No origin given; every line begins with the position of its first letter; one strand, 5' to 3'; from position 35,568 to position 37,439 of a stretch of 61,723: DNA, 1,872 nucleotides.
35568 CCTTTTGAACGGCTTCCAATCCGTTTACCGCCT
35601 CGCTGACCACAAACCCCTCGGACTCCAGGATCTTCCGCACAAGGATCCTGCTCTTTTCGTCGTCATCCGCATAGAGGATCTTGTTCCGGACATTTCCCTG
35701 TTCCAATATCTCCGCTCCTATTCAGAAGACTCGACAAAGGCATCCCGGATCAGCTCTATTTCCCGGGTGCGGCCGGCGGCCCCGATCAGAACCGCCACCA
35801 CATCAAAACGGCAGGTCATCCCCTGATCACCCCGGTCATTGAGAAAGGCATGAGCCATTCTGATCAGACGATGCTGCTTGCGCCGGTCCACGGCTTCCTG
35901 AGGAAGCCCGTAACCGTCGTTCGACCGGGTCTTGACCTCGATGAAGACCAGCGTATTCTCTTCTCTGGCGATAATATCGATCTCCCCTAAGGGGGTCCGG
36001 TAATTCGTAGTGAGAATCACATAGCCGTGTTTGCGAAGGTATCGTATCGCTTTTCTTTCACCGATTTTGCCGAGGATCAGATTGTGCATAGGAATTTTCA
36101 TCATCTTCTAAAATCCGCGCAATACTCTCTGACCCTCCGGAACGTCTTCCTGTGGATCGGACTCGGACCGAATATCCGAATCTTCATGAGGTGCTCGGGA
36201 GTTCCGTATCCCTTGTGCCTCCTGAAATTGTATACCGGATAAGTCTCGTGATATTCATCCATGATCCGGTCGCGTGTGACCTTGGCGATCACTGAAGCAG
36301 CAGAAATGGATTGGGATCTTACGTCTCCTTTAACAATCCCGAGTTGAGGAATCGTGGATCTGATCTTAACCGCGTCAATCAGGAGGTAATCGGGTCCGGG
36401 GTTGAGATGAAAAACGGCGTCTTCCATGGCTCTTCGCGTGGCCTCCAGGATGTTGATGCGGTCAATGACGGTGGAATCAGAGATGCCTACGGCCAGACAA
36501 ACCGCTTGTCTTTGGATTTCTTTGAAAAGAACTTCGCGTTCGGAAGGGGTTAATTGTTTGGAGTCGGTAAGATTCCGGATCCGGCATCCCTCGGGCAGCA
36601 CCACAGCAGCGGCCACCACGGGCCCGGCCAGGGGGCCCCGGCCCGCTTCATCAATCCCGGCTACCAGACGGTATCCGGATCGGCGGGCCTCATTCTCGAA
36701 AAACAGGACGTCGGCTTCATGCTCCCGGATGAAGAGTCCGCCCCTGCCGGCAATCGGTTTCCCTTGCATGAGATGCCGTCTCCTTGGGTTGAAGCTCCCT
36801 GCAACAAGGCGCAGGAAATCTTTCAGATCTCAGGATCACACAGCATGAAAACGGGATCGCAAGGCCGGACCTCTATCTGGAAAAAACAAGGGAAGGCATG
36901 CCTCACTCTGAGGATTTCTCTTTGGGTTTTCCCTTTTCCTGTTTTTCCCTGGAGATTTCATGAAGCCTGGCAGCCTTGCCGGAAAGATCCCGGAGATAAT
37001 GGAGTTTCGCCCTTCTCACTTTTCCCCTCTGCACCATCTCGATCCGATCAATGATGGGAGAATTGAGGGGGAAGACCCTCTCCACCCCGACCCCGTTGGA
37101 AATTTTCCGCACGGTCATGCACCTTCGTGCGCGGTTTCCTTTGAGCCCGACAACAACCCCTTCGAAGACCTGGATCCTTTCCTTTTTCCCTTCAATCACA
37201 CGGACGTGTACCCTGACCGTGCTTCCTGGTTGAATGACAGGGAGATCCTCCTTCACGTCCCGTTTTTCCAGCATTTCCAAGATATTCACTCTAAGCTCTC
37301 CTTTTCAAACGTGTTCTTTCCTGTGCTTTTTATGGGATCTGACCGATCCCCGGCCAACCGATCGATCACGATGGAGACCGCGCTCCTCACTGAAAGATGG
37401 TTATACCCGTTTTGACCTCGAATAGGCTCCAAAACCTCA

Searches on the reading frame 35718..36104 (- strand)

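Call 43: search_protein_families(library=pfam, proteins=[window:35718-36104:-], max_evalue=0.001)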
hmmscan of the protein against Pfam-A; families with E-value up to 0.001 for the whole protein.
window:35718-36104:- (128 aa): 4 families
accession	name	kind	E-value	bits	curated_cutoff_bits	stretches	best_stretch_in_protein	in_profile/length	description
PF02021.23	UPF0102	-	1.1e-31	109.5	23.6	1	15-105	1-80/80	Uncharacterised protein family UPF0102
PF08378.17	NERD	-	2.3e-08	35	22.1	1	12-66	2-63/111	Nuclease-related domain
PF01870.24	Hjc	-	3.2e-05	24.2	21.1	1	16-100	3-81/93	Archaeal holliday junction resolvase (hjc)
PF01939.22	NucS_C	-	0.00039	20.8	24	1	24-63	16-56/124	Endonuclease NucS C-terminal domain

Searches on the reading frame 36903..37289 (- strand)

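Call 43: search_protein_families(library=pfam, proteins=[window:36903-37289:-], max_evalue=0.001)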
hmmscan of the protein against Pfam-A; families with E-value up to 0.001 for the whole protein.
window:36903-37289:- (128 aa): 1 family
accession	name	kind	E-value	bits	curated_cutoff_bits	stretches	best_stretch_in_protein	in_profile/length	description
PF01245.26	Ribosomal_L19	-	2.1e-44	150.5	22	1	2-111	1-110/111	Ribosomal protein L19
